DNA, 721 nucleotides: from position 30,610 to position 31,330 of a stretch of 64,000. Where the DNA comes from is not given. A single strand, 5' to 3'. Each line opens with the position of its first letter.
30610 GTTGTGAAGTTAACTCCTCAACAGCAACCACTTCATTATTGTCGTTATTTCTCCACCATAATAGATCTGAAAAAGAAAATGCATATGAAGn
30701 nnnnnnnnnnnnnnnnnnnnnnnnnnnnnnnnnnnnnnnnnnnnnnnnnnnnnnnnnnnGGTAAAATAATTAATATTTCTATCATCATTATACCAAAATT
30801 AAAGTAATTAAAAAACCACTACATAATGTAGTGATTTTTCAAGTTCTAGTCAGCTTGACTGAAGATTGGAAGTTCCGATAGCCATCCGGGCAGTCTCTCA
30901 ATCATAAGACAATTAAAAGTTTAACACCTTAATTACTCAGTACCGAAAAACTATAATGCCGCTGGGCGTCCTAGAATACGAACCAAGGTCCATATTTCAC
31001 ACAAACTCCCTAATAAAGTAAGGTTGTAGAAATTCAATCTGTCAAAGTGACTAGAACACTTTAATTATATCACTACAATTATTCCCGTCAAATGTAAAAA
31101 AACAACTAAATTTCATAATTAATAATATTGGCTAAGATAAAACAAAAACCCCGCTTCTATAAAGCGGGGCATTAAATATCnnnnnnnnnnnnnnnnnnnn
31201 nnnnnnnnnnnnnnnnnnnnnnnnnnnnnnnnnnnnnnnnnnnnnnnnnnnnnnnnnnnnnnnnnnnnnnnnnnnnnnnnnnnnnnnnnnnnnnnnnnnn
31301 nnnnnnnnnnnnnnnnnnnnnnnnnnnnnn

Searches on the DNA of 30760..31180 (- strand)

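Call 5: search_rna_families(source=window, start=30760, end=31180, threshold=evalue, max_evalue=10, show_alignments=3)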
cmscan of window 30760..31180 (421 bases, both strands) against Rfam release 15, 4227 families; matches with E-value up to 10: 16.
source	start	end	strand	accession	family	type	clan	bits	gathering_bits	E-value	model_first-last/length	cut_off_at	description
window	31141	31180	-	RF02837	anti-hemB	Gene; sRNA;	-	21.7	49.5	0.0073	45-81/81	5'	Burkholderia RNA 7 (anti-hemB)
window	31133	31180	-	RF00557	L10_leader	Cis-reg; leader;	-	21.5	44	0.21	89-138/138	5'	Ribosomal protein L10 leader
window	31140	31180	-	RF02399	NsiR1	Gene; sRNA;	-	20.4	39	0.098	16-60/60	5'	Nitrogen stress-induced RNA 1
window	31096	31180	-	RF01770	rimP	Cis-reg; leader;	-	19.6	47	0.87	27-102/102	5'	Gammaprotebacteria rimP leader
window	31133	31180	-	RF00519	suhB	Gene; sRNA;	CL00108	19.1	41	0.13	21-77/77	5'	Makes More Granules Regulator RNA (mmgR)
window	31069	31180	-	RF02909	rli117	Gene; sRNA;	-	18.3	87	0.021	162-272/272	5'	Listeria sRNA rli117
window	30760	30796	-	RF00145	snoZ105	Gene; snRNA; snoRNA; CD-box;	-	17.4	45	2.4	1-40/72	3'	Small nucleolar RNA Z105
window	30803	30847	-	RF03940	MIR9563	Gene; miRNA;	-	16.4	90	2.5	1-127/127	no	MIR9563 microRNA precursor family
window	31001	31071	-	RF02701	PsrR1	Gene; sRNA;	-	16.1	42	1.8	1-79/79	no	Photosynthesis regulatory RNA1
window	31141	31180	-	RF00513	Trp_leader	Cis-reg; leader;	-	16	41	1.4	63-100/100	5'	Tryptophan operon leader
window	31136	31180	-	RF01772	rnk_pseudo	Cis-reg; leader;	-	16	55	3.6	55-108/108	5'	Pseudomonas rnk leader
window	31144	31171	-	RF02701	PsrR1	Gene; sRNA;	-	14.1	42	5.4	53-79/79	no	Photosynthesis regulatory RNA1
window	31136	31177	+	RF01323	CRISPR-DR10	Gene; CRISPR;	-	13.6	39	4.3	1-37/37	no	CRISPR RNA direct repeat element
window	30802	30847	-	RF04170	MIR7723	Gene; miRNA;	-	13.1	200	5.8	1-235/235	no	MIR7723 microRNA precursor family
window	31141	31180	-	RF02278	Betaproteobacteria_toxic_sRNA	Gene; sRNA;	-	12.4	50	8.3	23-64/64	5'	Betaproteobacteria toxic small RNA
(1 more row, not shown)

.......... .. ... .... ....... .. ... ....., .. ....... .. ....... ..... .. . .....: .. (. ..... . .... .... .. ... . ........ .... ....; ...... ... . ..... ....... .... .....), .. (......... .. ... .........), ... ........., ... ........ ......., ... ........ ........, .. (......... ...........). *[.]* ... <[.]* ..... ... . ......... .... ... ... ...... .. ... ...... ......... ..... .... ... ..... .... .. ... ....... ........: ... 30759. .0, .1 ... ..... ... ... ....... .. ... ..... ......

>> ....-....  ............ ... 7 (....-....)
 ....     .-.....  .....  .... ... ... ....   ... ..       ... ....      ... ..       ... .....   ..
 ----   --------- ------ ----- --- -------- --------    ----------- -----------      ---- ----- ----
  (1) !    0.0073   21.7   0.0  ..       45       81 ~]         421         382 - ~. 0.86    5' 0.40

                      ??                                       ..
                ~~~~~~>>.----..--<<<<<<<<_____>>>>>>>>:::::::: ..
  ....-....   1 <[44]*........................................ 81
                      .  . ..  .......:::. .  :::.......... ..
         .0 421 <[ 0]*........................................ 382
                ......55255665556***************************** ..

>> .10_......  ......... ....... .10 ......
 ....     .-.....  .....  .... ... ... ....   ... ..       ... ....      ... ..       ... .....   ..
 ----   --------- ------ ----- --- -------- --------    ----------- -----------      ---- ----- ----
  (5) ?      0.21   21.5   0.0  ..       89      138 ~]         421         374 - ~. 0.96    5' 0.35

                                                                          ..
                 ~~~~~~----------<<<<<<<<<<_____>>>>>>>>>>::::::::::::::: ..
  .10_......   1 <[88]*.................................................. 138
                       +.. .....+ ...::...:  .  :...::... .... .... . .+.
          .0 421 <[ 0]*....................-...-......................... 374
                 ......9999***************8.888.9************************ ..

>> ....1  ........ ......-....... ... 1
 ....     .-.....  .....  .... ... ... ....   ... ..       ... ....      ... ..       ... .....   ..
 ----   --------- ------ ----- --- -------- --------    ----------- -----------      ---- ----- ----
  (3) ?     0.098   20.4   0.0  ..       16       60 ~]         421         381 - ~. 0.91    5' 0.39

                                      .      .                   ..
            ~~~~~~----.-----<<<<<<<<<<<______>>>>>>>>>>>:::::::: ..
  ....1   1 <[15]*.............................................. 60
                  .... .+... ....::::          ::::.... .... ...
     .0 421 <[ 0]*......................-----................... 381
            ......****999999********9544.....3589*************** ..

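Call 24: build_rna_model(alignment_id=A4)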
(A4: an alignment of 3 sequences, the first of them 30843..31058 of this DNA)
Model R1 built from alignment A4 (3 sequences, 219 columns); structure: RNAalifold consensus.
model positions 218; base pairs 65; branch points 2; effective number of sequences 1.14; information 0.59 bits per position. Calibrated on 0.2 Mb of random sequence (short: E-values are rough).
structure used (alignment columns):
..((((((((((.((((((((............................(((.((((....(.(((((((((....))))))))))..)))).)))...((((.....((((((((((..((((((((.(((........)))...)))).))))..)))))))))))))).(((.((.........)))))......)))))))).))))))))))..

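Call 25: search_with_rna_model(model_id=R1, sources=[window, L001, L002, L003, L004, L005, L006, L007, L008, L009, L010, L011, L012, L013, L014, L015, L016, L017, L018, L019, L020, L021, L022, L023, L024, L025, L026, L027, L028, L029, L030, L031, L032, L033, L034, L035, L036, L037, L038, L039, L040, L041, L042, L043, L044, L045, L046, L047, L048, L049, L050, L051, L052, L053, L054, L055, L056, L057, L058, L059, L060, L061, L062, L063, L064, L065, L066, L067, L068, L069, L070, L071, L072, L073, L074, L075, L076, L077, L078, L079, L080], max_evalue=10, show_alignments=0)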
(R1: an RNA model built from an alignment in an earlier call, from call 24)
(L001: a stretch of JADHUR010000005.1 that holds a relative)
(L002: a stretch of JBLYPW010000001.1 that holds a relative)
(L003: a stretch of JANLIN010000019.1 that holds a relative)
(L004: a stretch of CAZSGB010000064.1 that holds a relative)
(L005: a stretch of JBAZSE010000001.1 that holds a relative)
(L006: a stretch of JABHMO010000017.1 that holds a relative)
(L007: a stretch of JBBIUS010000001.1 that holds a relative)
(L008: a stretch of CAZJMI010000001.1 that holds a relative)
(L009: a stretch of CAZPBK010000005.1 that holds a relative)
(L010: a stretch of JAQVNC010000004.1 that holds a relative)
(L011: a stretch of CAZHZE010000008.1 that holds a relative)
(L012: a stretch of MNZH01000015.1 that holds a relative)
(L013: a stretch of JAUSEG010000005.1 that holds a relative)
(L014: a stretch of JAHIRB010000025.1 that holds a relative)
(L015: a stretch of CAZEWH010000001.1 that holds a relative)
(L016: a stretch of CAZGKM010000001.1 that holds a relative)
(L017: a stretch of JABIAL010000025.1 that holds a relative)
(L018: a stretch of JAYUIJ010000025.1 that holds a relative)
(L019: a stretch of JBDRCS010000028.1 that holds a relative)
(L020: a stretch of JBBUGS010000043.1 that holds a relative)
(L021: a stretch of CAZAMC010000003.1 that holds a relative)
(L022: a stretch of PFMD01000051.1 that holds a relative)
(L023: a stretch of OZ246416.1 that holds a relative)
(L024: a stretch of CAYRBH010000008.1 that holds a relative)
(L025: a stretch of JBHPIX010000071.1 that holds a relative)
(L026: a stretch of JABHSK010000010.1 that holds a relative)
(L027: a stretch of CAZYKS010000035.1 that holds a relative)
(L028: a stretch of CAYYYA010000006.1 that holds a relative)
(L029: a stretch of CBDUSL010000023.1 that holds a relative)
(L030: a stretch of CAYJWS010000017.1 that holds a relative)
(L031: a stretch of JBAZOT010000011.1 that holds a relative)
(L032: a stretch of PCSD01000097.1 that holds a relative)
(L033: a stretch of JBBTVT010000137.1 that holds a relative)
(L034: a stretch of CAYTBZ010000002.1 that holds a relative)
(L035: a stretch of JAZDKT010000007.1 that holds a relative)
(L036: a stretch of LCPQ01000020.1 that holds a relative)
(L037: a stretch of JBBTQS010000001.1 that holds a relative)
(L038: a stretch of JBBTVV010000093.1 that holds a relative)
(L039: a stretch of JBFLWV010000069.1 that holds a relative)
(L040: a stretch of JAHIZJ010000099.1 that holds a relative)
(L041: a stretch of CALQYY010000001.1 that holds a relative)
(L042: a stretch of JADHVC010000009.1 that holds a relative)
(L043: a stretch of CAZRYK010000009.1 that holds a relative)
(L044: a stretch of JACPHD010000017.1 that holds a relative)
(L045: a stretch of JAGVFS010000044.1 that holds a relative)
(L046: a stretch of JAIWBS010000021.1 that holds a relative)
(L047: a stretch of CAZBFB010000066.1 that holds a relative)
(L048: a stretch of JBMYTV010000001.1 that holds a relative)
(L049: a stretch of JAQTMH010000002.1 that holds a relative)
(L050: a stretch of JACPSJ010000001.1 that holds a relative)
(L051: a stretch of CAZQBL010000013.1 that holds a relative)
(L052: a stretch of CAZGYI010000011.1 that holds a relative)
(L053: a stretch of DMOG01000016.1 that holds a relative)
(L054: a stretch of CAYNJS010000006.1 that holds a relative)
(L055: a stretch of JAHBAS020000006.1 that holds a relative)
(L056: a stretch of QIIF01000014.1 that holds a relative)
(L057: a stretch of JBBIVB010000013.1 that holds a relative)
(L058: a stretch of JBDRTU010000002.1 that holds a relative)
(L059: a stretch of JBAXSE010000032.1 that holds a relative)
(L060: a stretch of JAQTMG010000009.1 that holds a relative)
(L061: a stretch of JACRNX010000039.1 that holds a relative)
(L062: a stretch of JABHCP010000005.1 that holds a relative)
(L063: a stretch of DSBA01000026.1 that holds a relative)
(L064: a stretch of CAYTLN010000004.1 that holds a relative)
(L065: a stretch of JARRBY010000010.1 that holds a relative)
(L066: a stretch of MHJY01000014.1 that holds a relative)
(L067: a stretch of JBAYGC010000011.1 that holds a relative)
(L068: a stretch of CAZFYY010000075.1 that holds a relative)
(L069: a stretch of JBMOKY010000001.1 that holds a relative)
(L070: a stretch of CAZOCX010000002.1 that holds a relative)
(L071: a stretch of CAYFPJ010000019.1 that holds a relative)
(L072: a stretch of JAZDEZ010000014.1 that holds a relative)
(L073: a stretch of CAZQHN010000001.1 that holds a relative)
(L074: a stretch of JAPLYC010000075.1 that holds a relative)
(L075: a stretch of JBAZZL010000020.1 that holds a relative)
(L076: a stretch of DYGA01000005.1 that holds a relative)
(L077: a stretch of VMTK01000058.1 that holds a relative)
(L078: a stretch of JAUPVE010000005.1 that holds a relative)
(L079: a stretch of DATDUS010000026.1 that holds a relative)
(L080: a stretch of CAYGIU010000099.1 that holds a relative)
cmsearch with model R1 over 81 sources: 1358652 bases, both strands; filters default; matches with E-value up to 10: 8.
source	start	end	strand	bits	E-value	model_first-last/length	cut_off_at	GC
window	30842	31059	-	242.5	1.7e-61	1-218/218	no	0.39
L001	2290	2507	+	240.9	4.6e-61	1-218/218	no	0.39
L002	4181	4391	+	197.6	1.3e-49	1-218/218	no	0.43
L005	1341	1552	+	53.3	2.2e-11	1-218/218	no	0.44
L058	4316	4545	+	45.6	2.4e-09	1-218/218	no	0.45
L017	5839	5977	+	36.8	5.3e-07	1-218/218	no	0.4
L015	4812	4943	+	27.1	0.00018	1-218/218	no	0.4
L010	19183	19244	+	16.6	0.12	1-218/218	no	0.31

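Call 26: search_with_rna_model(model_id=R1, sources=[window, L001, L002, L005, L058, L017, L015], max_evalue=0.001, show_alignments=7, make_alignment=true)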
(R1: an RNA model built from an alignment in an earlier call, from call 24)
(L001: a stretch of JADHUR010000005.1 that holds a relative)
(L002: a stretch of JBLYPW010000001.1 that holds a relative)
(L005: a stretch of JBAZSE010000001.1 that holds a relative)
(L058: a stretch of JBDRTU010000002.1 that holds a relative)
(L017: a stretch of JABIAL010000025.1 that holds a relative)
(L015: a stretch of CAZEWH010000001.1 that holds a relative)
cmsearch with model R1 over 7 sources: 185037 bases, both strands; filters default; matches with E-value up to 0.001: 7.
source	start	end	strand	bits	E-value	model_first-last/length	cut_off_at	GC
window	30842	31059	-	242.5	2.3e-62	1-218/218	no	0.39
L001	2290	2507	+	240.9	6.2e-62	1-218/218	no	0.39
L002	4181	4391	+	197.6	1.8e-50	1-218/218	no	0.43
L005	1341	1552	+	53.3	3.1e-12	1-218/218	no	0.44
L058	4316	4545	+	45.6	3.3e-10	1-218/218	no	0.45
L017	5839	5977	+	36.8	7.2e-08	1-218/218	no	0.4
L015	4812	4943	+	27.1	2.5e-05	1-218/218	no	0.4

Alignment A5: 7 matches aligned to the model, 260 columns, each read 5' to 3' on its own strand. Consensus structure (alignment columns), stored with it:
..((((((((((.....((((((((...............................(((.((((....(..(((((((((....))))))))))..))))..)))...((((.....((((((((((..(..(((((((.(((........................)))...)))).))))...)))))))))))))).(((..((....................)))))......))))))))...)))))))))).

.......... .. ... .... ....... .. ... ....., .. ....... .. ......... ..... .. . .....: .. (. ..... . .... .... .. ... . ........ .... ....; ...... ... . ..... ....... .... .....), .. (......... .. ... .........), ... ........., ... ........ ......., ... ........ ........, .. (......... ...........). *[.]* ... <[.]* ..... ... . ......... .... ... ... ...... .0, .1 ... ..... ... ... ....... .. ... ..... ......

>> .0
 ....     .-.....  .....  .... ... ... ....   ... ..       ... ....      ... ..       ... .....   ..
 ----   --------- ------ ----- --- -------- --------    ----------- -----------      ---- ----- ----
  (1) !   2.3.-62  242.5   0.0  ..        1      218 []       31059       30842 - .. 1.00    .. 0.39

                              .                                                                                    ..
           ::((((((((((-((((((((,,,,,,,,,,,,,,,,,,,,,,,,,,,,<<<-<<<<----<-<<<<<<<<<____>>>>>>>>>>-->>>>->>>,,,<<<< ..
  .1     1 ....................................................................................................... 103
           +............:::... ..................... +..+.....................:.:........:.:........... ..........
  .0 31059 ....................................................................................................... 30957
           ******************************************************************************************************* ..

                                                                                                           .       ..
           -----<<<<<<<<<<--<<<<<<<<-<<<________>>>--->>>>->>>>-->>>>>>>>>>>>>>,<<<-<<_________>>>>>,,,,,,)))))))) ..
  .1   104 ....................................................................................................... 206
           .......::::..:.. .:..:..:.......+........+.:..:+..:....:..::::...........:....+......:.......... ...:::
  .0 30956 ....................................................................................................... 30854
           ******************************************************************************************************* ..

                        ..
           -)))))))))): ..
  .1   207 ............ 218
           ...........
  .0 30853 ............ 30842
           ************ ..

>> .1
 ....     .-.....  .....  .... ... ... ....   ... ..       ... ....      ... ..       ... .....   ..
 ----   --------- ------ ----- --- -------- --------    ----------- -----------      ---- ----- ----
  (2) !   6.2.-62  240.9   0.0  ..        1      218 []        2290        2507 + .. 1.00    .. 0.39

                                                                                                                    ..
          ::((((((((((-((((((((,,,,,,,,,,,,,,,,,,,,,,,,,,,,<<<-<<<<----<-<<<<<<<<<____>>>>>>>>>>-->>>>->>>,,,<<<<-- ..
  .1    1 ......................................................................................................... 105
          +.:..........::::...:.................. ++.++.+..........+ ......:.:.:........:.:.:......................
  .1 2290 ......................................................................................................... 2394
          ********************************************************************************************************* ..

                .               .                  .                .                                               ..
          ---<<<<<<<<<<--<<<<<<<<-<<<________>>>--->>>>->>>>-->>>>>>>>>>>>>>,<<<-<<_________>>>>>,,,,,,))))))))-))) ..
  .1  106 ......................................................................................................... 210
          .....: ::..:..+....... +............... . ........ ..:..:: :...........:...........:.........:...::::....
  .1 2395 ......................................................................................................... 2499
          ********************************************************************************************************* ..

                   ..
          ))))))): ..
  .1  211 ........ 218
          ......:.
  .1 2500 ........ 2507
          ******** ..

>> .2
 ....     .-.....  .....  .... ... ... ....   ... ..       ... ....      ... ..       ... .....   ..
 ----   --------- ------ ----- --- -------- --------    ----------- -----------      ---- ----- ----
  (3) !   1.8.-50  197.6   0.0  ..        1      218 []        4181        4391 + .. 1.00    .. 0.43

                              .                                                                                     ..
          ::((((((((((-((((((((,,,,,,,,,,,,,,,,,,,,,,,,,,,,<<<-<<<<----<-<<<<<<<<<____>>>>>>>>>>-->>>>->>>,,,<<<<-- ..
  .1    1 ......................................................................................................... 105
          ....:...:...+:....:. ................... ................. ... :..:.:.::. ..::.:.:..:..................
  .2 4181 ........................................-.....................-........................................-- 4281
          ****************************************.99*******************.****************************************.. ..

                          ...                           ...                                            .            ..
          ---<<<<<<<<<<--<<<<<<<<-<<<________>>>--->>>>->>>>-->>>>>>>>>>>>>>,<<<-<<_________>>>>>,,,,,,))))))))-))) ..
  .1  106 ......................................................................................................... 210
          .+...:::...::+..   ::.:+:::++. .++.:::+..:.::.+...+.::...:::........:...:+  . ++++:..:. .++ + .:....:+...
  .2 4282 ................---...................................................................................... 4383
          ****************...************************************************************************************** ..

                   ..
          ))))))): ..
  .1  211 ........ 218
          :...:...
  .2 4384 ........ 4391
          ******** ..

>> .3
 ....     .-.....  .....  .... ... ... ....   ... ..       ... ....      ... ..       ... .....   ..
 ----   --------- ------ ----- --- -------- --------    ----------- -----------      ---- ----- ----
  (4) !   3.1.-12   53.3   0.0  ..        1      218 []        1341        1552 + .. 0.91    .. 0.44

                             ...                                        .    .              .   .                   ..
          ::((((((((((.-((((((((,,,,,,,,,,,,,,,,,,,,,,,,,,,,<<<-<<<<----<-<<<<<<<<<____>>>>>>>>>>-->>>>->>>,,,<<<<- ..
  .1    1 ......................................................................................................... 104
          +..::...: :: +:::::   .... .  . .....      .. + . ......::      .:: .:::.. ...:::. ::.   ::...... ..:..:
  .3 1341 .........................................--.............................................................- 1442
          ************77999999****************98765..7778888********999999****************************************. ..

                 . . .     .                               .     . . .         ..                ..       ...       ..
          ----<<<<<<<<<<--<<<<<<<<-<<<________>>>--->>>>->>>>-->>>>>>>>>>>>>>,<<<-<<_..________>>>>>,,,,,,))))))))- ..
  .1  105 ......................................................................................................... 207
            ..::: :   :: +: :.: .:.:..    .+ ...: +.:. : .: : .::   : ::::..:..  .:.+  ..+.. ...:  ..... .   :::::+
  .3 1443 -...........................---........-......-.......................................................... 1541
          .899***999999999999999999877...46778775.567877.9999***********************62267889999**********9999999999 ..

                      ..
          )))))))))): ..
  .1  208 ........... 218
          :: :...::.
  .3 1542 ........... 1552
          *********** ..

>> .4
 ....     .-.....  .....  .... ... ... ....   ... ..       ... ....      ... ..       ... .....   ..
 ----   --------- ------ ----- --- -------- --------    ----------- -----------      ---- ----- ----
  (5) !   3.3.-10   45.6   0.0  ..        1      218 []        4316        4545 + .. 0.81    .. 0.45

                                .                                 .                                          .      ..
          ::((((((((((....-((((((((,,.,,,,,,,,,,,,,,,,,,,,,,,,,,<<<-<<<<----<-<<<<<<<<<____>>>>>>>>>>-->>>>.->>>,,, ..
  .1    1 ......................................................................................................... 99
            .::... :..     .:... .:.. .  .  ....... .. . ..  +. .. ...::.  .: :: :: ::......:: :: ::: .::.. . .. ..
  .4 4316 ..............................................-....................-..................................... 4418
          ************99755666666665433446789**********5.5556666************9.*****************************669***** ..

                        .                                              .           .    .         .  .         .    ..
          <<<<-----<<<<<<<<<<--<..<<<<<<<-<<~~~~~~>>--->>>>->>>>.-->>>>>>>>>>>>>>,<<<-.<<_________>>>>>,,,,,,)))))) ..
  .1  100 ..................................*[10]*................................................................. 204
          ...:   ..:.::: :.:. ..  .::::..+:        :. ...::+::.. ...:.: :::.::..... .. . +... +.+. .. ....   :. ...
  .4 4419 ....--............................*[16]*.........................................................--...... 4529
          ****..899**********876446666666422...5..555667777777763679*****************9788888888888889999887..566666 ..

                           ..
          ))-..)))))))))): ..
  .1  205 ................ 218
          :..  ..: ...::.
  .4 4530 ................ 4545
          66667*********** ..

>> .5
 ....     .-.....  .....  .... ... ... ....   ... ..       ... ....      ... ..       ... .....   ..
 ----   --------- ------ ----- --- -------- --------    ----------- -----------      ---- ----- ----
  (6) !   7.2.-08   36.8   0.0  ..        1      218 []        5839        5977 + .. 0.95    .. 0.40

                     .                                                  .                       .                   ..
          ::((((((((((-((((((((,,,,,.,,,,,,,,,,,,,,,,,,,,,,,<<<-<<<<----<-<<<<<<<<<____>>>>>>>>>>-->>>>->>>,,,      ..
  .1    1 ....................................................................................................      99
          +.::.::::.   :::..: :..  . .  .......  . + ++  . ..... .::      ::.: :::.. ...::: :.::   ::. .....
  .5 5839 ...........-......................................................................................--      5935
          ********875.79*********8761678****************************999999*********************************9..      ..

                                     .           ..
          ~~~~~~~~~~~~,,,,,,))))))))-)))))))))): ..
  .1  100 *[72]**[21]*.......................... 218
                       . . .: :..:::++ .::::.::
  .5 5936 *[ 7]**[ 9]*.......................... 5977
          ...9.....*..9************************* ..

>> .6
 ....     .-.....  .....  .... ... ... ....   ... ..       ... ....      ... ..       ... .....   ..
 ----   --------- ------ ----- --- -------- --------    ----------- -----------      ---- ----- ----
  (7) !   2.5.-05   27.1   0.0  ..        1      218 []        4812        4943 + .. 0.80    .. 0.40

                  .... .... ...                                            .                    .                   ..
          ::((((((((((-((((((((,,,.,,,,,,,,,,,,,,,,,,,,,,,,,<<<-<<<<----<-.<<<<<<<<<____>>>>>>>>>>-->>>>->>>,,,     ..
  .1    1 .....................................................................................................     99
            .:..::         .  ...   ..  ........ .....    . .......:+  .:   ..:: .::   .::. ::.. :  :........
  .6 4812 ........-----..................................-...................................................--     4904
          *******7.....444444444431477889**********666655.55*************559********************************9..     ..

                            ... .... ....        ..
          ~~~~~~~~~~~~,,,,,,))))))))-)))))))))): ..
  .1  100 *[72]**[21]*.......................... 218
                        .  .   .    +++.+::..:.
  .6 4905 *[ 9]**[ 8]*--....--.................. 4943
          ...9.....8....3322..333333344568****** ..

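Call 40: build_rna_model(alignment_id=A7)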
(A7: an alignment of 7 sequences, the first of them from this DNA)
Model R2 built from alignment A7 (7 sequences, 79 columns); structure: RNAalifold consensus.
model positions 78; base pairs 16; branch points 0; effective number of sequences 6.4; information 0.726 bits per position. Calibrated on 0.2 Mb of random sequence (short: E-values are rough).
structure used (alignment columns):
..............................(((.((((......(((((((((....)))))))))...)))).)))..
